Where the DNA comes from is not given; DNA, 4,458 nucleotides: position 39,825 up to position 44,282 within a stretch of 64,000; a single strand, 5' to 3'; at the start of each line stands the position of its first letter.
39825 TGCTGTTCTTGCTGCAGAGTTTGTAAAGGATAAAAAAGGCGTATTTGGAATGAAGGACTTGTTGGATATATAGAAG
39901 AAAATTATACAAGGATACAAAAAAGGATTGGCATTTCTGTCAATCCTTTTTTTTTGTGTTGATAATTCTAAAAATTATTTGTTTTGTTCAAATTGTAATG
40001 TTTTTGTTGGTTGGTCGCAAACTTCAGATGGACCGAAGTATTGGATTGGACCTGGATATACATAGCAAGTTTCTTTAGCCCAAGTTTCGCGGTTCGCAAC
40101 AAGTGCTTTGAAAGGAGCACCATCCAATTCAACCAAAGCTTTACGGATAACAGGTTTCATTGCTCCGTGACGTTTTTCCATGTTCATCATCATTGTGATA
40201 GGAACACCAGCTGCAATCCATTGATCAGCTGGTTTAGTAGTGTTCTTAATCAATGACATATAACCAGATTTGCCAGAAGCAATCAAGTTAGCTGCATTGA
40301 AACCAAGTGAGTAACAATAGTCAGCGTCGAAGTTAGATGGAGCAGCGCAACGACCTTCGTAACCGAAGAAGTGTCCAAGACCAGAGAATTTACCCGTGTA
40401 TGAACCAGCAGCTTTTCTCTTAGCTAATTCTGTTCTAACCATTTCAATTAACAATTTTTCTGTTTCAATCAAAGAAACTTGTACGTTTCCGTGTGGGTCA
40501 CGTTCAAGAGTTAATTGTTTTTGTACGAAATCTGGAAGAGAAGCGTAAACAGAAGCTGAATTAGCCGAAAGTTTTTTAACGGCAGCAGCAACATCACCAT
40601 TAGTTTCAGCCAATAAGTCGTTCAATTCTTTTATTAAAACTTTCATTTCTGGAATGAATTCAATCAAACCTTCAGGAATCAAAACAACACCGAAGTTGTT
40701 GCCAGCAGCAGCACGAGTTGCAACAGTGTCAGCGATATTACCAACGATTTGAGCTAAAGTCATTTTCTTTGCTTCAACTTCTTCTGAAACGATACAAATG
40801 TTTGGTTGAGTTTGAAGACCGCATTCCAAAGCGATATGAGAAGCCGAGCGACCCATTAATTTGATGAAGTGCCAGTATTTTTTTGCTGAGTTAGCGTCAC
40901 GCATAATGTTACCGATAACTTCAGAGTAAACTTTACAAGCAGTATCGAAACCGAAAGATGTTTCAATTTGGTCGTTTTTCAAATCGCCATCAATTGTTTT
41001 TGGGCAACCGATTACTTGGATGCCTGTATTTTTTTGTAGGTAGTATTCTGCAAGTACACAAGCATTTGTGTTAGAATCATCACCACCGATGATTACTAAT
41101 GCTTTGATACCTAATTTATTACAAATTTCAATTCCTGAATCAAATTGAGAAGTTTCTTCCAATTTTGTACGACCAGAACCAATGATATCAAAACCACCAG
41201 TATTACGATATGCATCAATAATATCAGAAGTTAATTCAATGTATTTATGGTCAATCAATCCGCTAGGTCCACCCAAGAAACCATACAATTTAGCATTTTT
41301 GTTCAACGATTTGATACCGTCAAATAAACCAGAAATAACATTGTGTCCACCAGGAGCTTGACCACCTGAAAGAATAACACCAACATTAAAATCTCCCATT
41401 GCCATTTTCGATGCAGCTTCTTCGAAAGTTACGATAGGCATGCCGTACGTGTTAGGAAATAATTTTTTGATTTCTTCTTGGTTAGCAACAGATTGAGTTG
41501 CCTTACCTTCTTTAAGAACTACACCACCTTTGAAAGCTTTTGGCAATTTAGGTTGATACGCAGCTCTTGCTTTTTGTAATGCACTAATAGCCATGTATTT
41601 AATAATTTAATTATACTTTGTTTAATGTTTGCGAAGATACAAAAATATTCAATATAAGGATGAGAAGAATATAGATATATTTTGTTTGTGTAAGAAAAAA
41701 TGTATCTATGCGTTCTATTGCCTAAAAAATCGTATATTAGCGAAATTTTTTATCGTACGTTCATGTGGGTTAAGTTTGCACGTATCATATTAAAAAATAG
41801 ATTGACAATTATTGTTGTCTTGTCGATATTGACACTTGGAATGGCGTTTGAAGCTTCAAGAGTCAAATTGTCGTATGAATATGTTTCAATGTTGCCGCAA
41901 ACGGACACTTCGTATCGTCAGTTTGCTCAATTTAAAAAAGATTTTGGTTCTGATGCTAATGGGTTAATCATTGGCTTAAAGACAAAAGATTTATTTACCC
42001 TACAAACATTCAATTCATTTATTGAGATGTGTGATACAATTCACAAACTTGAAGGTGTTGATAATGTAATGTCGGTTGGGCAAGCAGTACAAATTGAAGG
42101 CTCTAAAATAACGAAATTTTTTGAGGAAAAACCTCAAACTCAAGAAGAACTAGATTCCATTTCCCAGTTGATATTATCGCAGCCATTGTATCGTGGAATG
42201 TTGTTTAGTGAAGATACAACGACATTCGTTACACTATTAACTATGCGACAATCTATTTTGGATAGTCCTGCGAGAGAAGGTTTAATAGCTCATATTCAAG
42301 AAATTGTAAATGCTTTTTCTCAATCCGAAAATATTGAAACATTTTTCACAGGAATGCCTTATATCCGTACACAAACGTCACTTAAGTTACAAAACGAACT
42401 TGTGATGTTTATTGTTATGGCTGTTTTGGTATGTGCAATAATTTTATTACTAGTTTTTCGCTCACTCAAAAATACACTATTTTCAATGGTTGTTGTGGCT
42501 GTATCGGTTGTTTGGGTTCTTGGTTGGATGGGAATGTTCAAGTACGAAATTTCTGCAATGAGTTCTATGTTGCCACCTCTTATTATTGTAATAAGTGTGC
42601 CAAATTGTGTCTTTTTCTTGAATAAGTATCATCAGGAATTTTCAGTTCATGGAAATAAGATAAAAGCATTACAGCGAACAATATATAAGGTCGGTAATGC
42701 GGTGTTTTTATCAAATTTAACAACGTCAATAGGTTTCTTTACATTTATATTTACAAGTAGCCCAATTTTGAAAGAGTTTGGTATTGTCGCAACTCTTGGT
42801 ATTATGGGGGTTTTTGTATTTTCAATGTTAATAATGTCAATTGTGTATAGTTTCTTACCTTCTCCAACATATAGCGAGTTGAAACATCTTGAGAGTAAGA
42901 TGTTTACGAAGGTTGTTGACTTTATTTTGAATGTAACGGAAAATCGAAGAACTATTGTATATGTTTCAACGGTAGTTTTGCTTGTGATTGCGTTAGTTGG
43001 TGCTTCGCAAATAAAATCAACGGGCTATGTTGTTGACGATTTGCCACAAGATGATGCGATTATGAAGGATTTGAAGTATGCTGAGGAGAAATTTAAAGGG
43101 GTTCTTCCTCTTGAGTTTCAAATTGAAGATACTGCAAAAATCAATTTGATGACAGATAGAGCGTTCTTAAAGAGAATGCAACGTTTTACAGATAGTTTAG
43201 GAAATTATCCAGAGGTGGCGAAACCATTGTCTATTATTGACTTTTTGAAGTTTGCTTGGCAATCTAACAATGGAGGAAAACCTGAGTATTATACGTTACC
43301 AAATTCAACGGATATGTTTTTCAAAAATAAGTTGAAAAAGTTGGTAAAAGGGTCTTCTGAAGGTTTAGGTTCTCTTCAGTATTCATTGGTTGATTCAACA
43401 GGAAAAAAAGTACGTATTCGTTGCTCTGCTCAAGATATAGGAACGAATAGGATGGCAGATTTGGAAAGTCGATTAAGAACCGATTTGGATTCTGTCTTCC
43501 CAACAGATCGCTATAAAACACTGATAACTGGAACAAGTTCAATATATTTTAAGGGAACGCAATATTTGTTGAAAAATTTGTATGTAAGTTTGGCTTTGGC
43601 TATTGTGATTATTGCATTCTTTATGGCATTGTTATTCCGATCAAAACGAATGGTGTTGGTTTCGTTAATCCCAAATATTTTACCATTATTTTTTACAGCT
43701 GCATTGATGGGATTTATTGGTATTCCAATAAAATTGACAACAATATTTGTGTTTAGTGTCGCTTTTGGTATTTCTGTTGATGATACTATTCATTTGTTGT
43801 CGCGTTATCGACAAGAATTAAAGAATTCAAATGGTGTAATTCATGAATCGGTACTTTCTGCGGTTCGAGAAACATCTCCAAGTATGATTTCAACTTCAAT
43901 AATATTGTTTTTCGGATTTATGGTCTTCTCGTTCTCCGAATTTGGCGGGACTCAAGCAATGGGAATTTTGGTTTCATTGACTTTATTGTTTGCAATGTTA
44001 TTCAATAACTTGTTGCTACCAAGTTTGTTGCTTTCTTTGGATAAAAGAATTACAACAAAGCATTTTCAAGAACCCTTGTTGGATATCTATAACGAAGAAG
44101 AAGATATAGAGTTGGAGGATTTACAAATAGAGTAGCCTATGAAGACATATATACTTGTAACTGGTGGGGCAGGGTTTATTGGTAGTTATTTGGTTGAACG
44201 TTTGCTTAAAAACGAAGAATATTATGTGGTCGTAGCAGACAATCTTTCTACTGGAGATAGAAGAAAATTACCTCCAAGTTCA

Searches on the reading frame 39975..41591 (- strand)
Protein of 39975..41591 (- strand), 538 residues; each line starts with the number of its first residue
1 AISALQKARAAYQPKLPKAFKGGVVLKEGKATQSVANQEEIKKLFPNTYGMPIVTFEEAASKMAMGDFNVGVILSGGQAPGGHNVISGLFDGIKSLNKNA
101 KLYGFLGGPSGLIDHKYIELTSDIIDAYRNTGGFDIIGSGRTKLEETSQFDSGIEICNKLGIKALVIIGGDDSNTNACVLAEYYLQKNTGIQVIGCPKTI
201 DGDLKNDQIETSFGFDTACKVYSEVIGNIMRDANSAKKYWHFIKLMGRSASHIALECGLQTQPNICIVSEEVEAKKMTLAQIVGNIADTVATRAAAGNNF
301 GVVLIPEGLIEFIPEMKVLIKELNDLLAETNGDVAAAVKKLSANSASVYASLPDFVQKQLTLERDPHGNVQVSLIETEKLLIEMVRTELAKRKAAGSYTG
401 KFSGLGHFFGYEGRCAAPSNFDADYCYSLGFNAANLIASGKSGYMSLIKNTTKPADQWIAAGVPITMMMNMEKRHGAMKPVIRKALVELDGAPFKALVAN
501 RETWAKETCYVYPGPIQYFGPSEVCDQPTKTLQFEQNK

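Call 49: search_protein_families(library=pfam, proteins=[window:39975-41591:-], max_evalue=0.00001)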
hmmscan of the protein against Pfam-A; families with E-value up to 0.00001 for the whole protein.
window:39975-41591:- (538 aa): 1 family
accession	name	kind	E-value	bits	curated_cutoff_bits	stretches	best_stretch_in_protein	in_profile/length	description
PF00365.25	PFK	-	1.2e-39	136.8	30.9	1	69-329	1-238/277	Phosphofructokinase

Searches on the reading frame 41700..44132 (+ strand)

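Call 49: search_protein_families(library=pfam, proteins=[window:41700-44132:+], max_evalue=0.00001)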
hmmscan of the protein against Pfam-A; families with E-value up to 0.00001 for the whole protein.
window:41700-44132:+ (811 aa): 4 families
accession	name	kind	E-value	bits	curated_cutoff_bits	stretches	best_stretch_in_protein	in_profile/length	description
PF03176.21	MMPL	-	8.1e-39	133.9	20.5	2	64-373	2-289/333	MMPL family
PF12349.14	Sterol-sensing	-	4.9e-11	43.2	22.3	1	260-380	10-130/153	Sterol-sensing domain of SREBP cleavage-activation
PF00873.25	ACR_tran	-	1.2e-07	30.3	28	1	625-775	331-484/1021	AcrB/AcrD/AcrF family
PF02460.24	Patched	-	9.2e-06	25.9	23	0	252-381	24-152/156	Patched SSD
